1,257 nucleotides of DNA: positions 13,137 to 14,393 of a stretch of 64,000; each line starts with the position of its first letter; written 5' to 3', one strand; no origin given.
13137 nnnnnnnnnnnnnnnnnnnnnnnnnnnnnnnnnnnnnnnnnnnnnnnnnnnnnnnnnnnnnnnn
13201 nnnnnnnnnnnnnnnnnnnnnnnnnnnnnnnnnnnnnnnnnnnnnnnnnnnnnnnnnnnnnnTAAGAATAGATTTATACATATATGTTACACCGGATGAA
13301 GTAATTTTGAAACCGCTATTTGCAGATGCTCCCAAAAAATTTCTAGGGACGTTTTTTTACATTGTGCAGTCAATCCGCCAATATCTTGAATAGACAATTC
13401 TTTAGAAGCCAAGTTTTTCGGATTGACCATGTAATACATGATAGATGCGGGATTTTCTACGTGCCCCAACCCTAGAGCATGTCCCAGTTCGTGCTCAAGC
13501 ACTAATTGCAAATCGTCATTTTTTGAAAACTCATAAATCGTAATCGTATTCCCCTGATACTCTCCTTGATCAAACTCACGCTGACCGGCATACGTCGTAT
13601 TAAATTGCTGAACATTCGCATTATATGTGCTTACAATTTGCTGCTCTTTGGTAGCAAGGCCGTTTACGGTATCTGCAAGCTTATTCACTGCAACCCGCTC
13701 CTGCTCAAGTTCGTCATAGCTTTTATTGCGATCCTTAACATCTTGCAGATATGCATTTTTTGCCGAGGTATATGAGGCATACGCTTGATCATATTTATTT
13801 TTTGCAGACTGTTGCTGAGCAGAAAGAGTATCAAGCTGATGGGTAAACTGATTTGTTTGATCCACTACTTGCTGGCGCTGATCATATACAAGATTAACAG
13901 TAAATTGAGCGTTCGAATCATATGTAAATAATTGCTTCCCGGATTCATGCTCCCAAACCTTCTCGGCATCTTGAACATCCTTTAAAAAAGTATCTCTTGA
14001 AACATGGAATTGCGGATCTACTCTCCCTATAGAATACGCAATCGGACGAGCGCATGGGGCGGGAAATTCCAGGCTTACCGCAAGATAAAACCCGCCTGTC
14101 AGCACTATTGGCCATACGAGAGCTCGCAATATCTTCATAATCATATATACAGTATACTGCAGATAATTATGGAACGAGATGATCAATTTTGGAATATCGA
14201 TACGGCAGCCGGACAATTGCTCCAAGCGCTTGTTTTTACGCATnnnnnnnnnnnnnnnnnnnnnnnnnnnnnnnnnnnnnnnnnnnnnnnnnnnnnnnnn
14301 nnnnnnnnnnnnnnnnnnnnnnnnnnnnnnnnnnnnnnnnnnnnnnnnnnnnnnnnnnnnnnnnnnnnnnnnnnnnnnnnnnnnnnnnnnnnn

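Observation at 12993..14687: Cys-rich small membrane protein flanked by a minimal metzincin and a divergent O-methyltransferase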

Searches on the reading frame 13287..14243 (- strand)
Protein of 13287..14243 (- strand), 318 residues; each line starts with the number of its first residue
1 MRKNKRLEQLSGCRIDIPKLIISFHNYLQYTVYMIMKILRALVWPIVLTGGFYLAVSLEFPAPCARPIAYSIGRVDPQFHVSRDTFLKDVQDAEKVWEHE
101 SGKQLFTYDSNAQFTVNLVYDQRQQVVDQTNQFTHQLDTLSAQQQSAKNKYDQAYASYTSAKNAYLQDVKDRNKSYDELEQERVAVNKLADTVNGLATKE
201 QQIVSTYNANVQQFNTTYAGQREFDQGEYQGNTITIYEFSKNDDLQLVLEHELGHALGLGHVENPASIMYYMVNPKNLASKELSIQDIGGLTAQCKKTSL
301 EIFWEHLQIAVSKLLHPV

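Call 3: search_protein_families(library=pfam, proteins=[window:13287-14243:-], max_evalue=1)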
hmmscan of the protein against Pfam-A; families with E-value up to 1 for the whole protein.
window:13287-14243:- (318 aa): 12 families
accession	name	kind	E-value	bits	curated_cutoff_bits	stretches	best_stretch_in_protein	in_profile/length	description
PF00413.30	Peptidase_M10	-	3.4e-11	43.7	24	1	68-291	7-154/159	Matrixin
PF10462.15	Peptidase_M66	-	0.039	13.4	20.6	1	246-263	193-210/306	Peptidase M66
PF07998.17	Peptidase_M54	-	0.069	13.6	24.4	1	249-271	149-170/194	Peptidase family M54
PF07926.17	TPR_MLP1_2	-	0.086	13.3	36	1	122-213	2-93/129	TPR/MLP1/MLP2-like protein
PF19099.5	DUF5786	-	0.12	13.6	26.9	0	175-188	3-16/55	Family of unknown function (DUF5786)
PF12388.14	Peptidase_M57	-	0.14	12.3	21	1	164-262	53-150/212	Dual-action HEIGH metallo-peptidase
PF10368.14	YkyA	-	0.22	11.6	28.8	1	129-217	90-179/186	Putative cell-wall binding lipoprotein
PF06810.17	Phage_scaffold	-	0.58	10.5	35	1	135-219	14-98/170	Phage capsid assembly scaffolding protein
PF11304.13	DUF3106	-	0.68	10.9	24.3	0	131-207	13-87/104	Protein of unknown function (DUF3106)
PF13688.12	Reprolysin_5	-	0.89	10.2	27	0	109-261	20-157/196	Metallo-peptidase family M12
PF11068.13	YlqD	-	0.9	10.3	27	0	123-190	22-90/131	YlqD protein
PF13582.12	Reprolysin_3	-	0.96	10.4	22.4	0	183-261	66-122/123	Metallo-peptidase family M12B Reprolysin-like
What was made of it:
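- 13287..14144 (-): Membrane-anchored M10 (matrixin-type) zinc metalloprotease, 285 aa. An N-terminal TM helix is followed by an MMP catalytic fold split by an inserted two-helix hairpin. It carries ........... and the SIMYY Met-turn. It is a neighbour, not a demonstrated partner. Pfam PF00413 43.7 bits (call 3).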

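Call 4: search_protein_families(library=ncbifam, proteins=[window:13287-14243:-], max_evalue=1)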
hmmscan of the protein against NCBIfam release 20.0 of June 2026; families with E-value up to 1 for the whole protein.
window:13287-14243:- (318 aa): 11 families
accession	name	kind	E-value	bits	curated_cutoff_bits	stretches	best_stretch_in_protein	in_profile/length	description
NF041905.1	MXAN_2677_2678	equivalog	1.9e-06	27.1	250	1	243-284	182-223/283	myxosortase-dependent metalloprotease, MXAN_2677/MXAN_2678 family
NF038122.1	metallo_LGF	subfamily_domain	5.6e-05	23.3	80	1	123-260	36-158/274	NF038122 family metalloprotease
TIGR03296.1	M6dom_TIGR03296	domain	0.0012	18.8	110.8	1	98-261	27-182/286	M6 family metalloprotease domain-containing protein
NF033823.0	archmetzin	subfamily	0.0018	18.3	145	1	249-272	126-149/170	archaemetzincin family Zn-dependent metalloprotease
NF045556.1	TbtD_PbtD_pyrid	equivalog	0.0076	15.5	325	1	112-216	140-252/354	thiopeptide maturation pyridine synthase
NF002572.0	PRK02224.1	equivalog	0.011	14.1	1087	1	84-206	492-611/888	DNA double-strand break repair ATPase Rad50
TIGR03952.1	metzin_BF0631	equivalog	0.013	14.5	208.1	1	190-262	176-249/351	zinc-dependent metalloproteinase lipoprotein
TIGR02837.1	spore_II_R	equivalog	0.02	14.5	151.9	1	144-237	53-141/168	stage II sporulation protein R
TIGR01845.1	outer_NodT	subfamily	0.031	13.1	210.05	1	139-193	350-404/460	efflux transporter outer membrane subunit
NF002305.0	PRK01229.1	equivalog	0.044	13.2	183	1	122-200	58-133/210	N-glycosylase/DNA lyase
NF053563.1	Rkd4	equivalog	0.1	10.6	860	1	82-202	284-402/747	arcadin-4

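Call 42: find_homologous_proteins(query=window:13287-14144:-, max_evalue=0.001)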
Query window:13287-14144:- (285 aa): 141 proteins with E <= 0.001 among 868 candidates; the best 120 are listed.
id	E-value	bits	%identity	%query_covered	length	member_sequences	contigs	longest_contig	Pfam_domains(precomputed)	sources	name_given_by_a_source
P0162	5.3e-187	638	100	100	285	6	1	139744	PF00413.31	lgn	-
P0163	4.0e-169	579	89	100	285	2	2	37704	PF00413.31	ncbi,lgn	-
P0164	1.2e-160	551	85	99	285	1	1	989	PF00413.31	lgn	-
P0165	3.0e-152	524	79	100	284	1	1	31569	PF00413.31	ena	-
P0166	4.0e-149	513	80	100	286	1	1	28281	PF00413.31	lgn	-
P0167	7.6e-118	411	66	98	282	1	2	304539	PF00413.31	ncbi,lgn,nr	ncbi:MAG TPA: matrixin family metalloprotease [Candidatus Andersenbacteria bacterium]|nr:matrixin fa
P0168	7.7e-113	395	65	96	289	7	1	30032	PF00413.31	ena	-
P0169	5.6e-112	392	65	92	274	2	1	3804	PF00413.31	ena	-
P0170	2.1e-105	370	57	96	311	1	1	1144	PF00413.31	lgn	-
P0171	2.6e-88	314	50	92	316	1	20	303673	PF00413.31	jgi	jgi:predicted Zn-dependent protease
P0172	1.3e-84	302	51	97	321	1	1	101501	PF00413.31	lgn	-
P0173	1.2e-80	289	45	95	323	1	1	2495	PF00413.31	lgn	-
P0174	1.6e-77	279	46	95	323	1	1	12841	PF00413.31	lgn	-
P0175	3.0e-77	278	45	96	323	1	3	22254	PF00413.31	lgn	-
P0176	1.5e-76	276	45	95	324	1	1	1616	PF00413.31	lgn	-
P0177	9.5e-76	273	45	95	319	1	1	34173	PF00413.31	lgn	-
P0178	6.1e-75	270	44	95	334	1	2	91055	PF00413.31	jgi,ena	jgi:hypothetical protein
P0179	1.6e-73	266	43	94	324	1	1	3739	PF00413.31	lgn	-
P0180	2.0e-73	265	43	95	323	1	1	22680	PF00413.31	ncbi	-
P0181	3.8e-73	264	45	90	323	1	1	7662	PF00413.31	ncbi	-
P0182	4.1e-73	264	43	95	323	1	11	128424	PF00413.31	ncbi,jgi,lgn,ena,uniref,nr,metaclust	ncbi:MAG: hypothetical protein A3C02_04715 [Candidatus Andersenbacteria bacterium RIFCSPHIGHO2_02_FU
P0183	5.4e-73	264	42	98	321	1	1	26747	PF00413.31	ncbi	-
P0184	7.3e-73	263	44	94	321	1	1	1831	PF00413.31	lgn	-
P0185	4.0e-69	251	43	98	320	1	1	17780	PF00413.31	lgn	-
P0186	1.7e-68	249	42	96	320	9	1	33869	PF00413.31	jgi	jgi:uncharacterized protein YqeY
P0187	2.0e-65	239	41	95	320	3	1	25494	PF00413.31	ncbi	-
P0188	2.9e-65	239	43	92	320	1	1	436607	PF00413.31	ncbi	-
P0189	2.9e-65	239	42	87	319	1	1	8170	PF00413.31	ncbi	-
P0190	1.2e-64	237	46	82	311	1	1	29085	PF00413.31,PF07888.17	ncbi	-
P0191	1.8e-64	236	41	98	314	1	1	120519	PF00413.31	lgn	-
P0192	2.4e-64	236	43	95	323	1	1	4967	PF00413.31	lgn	-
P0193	5.3e-64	234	39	98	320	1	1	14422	PF00413.31,PF24161.2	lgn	-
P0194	4.9e-60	221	40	90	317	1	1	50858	PF00413.31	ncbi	-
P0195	2.7e-58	216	39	90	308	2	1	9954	PF00413.31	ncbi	-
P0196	1.2e-57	214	39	89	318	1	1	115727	PF00413.31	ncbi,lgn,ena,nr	ncbi:MAG: matrixin family metalloprotease [bacterium]|nr:matrixin family metalloprotease [bacterium]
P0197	2.3e-57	213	38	98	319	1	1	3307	PF00413.31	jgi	jgi:Matrixin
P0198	3.7e-50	189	35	92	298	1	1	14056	PF00413.31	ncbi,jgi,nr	ncbi:MAG TPA: matrixin family metalloprotease [Candidatus Paceibacterota bacterium]|jgi:hypothetical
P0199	4.2e-49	186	36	94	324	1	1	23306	PF00413.31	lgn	-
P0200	1.3e-48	184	37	82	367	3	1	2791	PF00413.31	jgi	-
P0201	2.9e-47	180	37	85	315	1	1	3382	PF00413.31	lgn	-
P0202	7.3e-47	178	36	93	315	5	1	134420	PF00413.31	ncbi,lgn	-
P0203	7.1e-46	175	34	87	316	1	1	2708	PF00413.31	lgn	-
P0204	8.7e-46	175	33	96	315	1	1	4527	PF00413.31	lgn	-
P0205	2.7e-44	170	34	90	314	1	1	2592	PF00413.31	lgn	-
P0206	1.6e-43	167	33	83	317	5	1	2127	PF00413.31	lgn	-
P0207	1.6e-43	167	37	87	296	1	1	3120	PF00413.31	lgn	-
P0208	2.2e-42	164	35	91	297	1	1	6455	PF00413.31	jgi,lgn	jgi:hypothetical protein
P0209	6.5e-42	162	34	92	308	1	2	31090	PF00413.31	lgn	-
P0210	3.0e-41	160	35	95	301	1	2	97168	PF00413.31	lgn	-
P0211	5.9e-41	159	32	93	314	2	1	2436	PF00413.31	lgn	-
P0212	6.3e-41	159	34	92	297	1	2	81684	PF00413.31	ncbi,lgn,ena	-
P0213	6.9e-41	159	34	91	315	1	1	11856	PF00413.31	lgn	-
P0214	8.8e-41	158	35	92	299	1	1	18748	PF00413.31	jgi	jgi:hypothetical protein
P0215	9.3e-41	158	36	87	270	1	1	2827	PF00413.31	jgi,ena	jgi:hypothetical protein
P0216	2.8e-40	157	31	92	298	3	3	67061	PF00413.31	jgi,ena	-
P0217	5.1e-40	156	34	100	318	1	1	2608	PF00413.31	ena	-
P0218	6.8e-40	155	32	96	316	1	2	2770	PF00413.31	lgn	-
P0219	1.6e-39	154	33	83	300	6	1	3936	PF00413.31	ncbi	-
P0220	4.0e-39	153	34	92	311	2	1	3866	PF00413.31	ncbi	-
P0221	3.0e-38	150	35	82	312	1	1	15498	PF00413.31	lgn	-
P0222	8.1e-38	149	37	80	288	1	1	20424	PF00413.31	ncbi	-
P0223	1.4e-37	148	29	99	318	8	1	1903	PF00413.31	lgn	-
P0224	3.7e-37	146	31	84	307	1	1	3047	PF00413.31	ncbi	-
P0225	1.1e-36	145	29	91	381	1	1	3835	PF00413.31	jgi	-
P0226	1.8e-36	144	33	92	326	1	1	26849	PF00413.31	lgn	-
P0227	2.1e-36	144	33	99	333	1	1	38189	PF00413.31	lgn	-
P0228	2.6e-36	144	33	82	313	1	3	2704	PF00413.31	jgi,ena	-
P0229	4.6e-36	143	32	82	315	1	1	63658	PF00413.31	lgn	-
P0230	2.0e-35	141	35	82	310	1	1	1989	PF00413.31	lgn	-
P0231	2.8e-35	140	35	92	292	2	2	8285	PF00413.31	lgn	-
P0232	3.3e-35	140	35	84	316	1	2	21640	PF00413.31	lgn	-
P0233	4.1e-35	140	32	91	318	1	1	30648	PF00413.31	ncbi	-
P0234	5.1e-35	139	33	83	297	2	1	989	PF00413.31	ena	-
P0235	5.4e-35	139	36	82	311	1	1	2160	PF00413.31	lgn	-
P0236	5.7e-35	139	37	91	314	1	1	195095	PF00413.31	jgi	jgi:Matrixin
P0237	6.2e-35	139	32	82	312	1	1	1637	PF00413.31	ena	-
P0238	6.4e-35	139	32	82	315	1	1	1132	PF00413.31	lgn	-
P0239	1.1e-34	138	32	83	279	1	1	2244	PF00413.31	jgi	jgi:hypothetical protein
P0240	2.9e-34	137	34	86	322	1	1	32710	PF00413.31,PF10462.16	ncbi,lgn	-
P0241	6.3e-34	136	34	91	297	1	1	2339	PF00413.31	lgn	-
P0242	7.0e-34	136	31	83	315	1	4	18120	PF00413.31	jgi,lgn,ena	-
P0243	7.7e-34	136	33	91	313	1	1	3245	PF00413.31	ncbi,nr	ncbi:MAG: matrixin family metalloprotease [Patescibacteria group bacterium]|nr:matrixin family metal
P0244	8.1e-34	135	33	91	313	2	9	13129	PF00413.31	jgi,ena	-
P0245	9.2e-34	135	35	93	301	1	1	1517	PF00413.31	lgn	-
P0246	1.0e-33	135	34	81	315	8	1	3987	PF00413.31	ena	-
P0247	1.7e-33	134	35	82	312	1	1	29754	PF00413.31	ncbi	-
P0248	2.0e-33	134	37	82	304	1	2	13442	PF00413.31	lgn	-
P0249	2.6e-33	134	32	78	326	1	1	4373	PF00413.31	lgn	-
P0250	3.6e-33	133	31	91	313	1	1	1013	PF00413.31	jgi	jgi:hypothetical protein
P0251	1.3e-32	132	34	89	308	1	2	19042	PF00413.31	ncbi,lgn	-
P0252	1.4e-32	131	34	81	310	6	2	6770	PF00413.31,PF02183.24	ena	-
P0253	2.0e-32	131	36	82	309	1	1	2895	PF00413.31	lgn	-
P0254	2.6e-32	131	35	82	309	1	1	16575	PF00413.31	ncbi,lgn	-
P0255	6.1e-32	129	35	89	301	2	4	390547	PF00413.31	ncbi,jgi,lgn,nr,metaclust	ncbi:MAG: extracellular metalloprotease M10 family [Parcubacteria bacterium C7867-001]|nr:MAG: extra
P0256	2.6e-31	127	33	92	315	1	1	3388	PF00413.31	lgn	-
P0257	4.4e-31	127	33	84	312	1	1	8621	PF00413.31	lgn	-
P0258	1.2e-30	125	32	92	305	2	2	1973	PF00413.31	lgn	-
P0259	2.0e-30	124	32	82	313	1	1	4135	PF00413.31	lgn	-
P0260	3.9e-30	123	30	86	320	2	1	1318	PF00413.31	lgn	-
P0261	3.9e-30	123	36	83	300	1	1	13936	PF00413.31,PF10462.16,PF12388.15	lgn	-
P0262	6.5e-30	123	33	91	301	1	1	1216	PF00413.31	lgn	-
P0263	1.1e-29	122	34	82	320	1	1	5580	PF00413.31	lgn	-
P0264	1.7e-29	121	36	91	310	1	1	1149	PF00413.31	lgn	-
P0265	1.9e-29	121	33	94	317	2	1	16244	PF00413.31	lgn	-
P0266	2.2e-29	121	33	82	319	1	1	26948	PF00413.31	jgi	jgi:hypothetical protein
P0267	2.3e-29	121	35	90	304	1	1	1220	PF00413.31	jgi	jgi:hypothetical protein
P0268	3.6e-29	120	36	85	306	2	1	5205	PF00413.31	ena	-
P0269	3.7e-29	120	31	82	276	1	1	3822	PF00413.31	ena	-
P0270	6.7e-29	119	30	89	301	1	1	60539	PF00413.31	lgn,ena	-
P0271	1.3e-28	118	34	82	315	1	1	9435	PF00413.31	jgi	jgi:hypothetical protein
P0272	1.4e-28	118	36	92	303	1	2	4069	PF00413.31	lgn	-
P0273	1.5e-28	118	32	92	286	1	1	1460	PF00413.31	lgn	-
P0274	2.4e-28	118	32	82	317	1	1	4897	PF00413.31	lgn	-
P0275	2.7e-28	117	28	92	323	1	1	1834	PF00413.31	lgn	-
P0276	2.8e-28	117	35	88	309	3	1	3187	PF00413.31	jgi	-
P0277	4.7e-28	117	31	92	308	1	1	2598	PF00413.31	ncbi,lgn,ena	-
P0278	4.9e-28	117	34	92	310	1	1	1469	PF00413.31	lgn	-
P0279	5.7e-28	116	31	82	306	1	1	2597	PF00413.31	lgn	-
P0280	5.9e-28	116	33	75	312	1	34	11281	PF00413.31,PF13688.13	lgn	-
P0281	9.0e-28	116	34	82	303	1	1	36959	PF00413.31,PF18595.7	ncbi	-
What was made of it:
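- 13287..14144 (-): P0162 is identical at 285 aa (call 42).
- Checked: The true start is 14144 (285 aa), confirmed by an identical 285-aa database protein (P0162, call 42).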

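Call 43: find_encoding_contigs(protein=P0255, flank=5000, max_places=2)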
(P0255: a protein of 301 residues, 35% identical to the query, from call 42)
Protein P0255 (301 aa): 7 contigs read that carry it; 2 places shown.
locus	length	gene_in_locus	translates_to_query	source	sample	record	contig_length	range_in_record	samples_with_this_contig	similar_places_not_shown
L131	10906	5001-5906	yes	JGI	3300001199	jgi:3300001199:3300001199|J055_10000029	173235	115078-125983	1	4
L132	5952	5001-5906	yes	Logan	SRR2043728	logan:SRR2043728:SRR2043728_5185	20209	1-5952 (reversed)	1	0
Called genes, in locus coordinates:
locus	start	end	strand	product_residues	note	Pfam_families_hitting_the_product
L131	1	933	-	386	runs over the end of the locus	PF03738:GSP_synth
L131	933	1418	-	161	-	-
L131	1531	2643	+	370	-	PF07885:Ion_trans_2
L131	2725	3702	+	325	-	PF01207:Dus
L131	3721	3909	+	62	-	-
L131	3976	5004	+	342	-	PF05496:RuvB_N, PF13177:DNA_pol3_delta2 (weak), PF00004:AAA, PF13173:AAA_14 (faint), PF13401:AAA_22 (faint), PF13177:DNA_pol3_delta2, PF12169:DNA_pol3_gamma3 (faint), PF22608:DNAX_ATPase_lid (weak)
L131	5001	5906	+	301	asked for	PF00413:Peptidase_M10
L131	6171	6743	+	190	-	PF02600:DsbB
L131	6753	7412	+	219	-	PF13462:Thioredoxin_4, PF01323:DSBA, PF13743:Thioredoxin_5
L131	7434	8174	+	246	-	PF18400:Thioredoxin_12 (faint), PF13098:Thioredoxin_2 (weak), PF13462:Thioredoxin_4, PF01323:DSBA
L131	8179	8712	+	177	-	-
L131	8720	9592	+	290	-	PF01545:Cation_efflux, PF16916:ZT_dimer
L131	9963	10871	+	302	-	PF01476:LysM, PF23446:LysM1_NFP_LYK (faint), PF23473:LysM3_LYK4_5 (weak), PF01476:LysM, PF01551:Peptidase_M23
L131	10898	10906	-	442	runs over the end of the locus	PF00239:Resolvase, PF07508:Recombinase, PF13408:Zn_ribbon_recom (weak)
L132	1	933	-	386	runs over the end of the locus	PF03738:GSP_synth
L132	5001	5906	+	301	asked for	PF00413:Peptidase_M10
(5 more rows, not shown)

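Call 44: find_encoding_contigs(protein=P0236, flank=5000, max_places=2)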
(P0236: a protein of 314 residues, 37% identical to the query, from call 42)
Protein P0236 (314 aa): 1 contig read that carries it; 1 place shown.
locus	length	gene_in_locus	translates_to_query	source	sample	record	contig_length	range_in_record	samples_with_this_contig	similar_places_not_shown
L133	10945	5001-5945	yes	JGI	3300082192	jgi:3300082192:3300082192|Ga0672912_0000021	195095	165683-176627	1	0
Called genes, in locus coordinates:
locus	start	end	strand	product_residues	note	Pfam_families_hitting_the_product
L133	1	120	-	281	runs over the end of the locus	PF01026:TatD_DNase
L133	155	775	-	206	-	PF00702:Hydrolase, PF13419:HAD_2, PF13242:Hydrolase_like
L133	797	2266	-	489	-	PF00133:tRNA-synt_1, PF01406:tRNA-synt_1e (faint), PF09334:tRNA-synt_1g, PF00133:tRNA-synt_1, PF19303:Anticodon_3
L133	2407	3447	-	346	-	PF01594:AI-2E_transport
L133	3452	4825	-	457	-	PF00675:Peptidase_M16, PF05193:Peptidase_M16_C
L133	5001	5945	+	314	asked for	PF00413:Peptidase_M10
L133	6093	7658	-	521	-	PF04055:Radical_SAM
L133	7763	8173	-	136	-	PF00293:NUDIX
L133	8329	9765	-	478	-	PF13406:SLT_2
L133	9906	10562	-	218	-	PF01386:Ribosomal_L25p, PF14693:Ribosomal_TL5_C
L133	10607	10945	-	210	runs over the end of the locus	PF01810:LysE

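Call 45: find_encoding_contigs(protein=P0202, flank=5000, max_places=2)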
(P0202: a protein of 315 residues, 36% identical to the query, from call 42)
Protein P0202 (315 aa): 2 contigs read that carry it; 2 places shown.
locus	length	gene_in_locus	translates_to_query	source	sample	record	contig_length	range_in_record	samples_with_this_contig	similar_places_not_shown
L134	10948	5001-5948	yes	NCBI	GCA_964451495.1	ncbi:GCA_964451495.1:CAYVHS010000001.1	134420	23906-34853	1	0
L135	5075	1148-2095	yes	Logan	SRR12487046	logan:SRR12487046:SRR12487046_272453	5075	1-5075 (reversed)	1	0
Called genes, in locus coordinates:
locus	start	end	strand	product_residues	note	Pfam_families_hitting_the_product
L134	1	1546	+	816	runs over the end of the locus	PF13191:AAA_16 (faint), PF20720:nSTAND3 (faint), PF13401:AAA_22 (faint), PF07724:AAA_2, PF00004:AAA, PF07728:AAA_5, PF10431:ClpB_D2-small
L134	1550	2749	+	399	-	PF13439:Glyco_transf_4, PF13579:Glyco_trans_4_4, PF00534:Glycos_transf_1, PF13692:Glyco_trans_1_4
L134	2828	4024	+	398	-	PF00534:Glycos_transf_1, PF13692:Glyco_trans_1_4, PF13524:Glyco_trans_1_2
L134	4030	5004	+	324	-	PF01073:3Beta_HSD, PF01370:Epimerase, PF02719:Polysacc_synt_2, PF04321:RmlD_sub_bind, PF07993:NAD_binding_4, PF16363:GDP_Man_Dehyd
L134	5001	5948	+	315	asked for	PF00413:Peptidase_M10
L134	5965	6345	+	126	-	-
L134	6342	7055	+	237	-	PF00534:Glycos_transf_1, PF13692:Glyco_trans_1_4, PF13524:Glyco_trans_1_2 (faint)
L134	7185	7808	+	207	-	-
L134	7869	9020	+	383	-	PF13439:Glyco_transf_4, PF20706:GT4-conflict, PF00534:Glycos_transf_1, PF13692:Glyco_trans_1_4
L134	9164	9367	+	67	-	-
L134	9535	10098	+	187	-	-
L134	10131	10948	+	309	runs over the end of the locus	-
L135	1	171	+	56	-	?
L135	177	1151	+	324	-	PF01073:3Beta_HSD, PF01370:Epimerase, PF02719:Polysacc_synt_2, PF04321:RmlD_sub_bind, PF07993:NAD_binding_4, PF16363:GDP_Man_Dehyd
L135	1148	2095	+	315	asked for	PF00413:Peptidase_M10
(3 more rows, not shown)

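Call 51: search_solved_structures(query=window:13287-14144:-, max_evalue=0.01)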
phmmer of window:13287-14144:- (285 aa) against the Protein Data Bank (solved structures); distinct sequences matched with E-value up to 0.01: 67 (the best 60 are shown).
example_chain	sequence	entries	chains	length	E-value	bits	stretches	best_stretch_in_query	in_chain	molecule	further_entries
1a85_A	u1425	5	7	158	1.9e-05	27.6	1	205-260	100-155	MMP-8 | Matrix Metalloproteinase 8 | Neutrophil collagenase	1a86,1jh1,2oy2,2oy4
3tt4_A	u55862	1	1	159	2e-05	27.6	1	205-260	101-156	Neutrophil collagenase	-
1bzs_A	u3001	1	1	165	2.1e-05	27.5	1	205-260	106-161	NEUTROPHIL COLLAGENASE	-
1jan_A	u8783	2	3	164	2.1e-05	27.5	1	205-260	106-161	MATRIX METALLO PROTEINASE-8 (PHE79 FORM) | NEUTROPHIL COLLAGENASE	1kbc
1i73_A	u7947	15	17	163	2.1e-05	27.5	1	205-260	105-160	NEUTROPHIL COLLAGENASE | MATRIX METALLO PROTEINASE-8 (MET80 FORM) | Matrix Metalloproteinase 8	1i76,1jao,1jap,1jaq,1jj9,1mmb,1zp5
1mnc_A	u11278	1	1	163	3.1e-05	26.9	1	205-260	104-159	NEUTROPHIL COLLAGENASE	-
3v96_B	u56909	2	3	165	0.00013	24.9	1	208-259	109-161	Stromelysin-2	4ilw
1q3a_A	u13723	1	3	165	0.00013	24.9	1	208-259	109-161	Stromelysin-2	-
9csx_A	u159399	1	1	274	0.00038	23.4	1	208-259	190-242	Stromelysin-2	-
2k9c_A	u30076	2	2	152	0.00042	23.2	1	207-259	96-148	Macrophage metalloelastase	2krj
1ros_A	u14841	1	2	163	0.00043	23.2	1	207-259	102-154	Macrophage metalloelastase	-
4gr8_A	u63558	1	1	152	0.00044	23.2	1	207-259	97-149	Macrophage metalloelastase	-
2wo8_A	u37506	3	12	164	0.00044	23.2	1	207-259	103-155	MACROPHAGE METALLOELASTASE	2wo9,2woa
5n5k_A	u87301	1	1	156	0.00044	23.2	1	207-259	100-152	Macrophage metalloelastase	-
1os2_A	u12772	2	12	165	0.00044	23.2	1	207-259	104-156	Macrophage metalloelastase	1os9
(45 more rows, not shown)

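Call 56: predict_structure(alignment_id=A3)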
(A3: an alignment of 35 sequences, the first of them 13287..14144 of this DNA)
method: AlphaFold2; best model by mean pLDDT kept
length: 285 residues; sequences in the alignment: 35
mean_pLDDT: 93.4   pTM: 0.79
mean pLDDT of the five models: 93.4, 93.1, 91.8, 91.1, 90.8
residues with pLDDT >= 90: 232; 70-90: 49; 50-70: 4; < 50: 0
segments of 3 or more residues with pLDDT < 50: none
pLDDT, mean of each block of 10 residues (from residue 1): 90 96 94 97 96 98 97 98 95 87 91 96 98 96 96 97 95 91 72 90 91 95 97 92 87 98 96 94 87
secondary structure, 60 per line:
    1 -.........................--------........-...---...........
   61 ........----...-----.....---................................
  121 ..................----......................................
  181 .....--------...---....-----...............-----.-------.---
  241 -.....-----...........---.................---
elements in order: H2-26 E35-42 H50-68 E73-75 E81-85 H89-138 H143-185 E194-196 E200-203 H209-223 H242-246 H252-262 H266-282
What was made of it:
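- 13287..14144 (-): AF2 pLDDT 93.4 (call 56).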
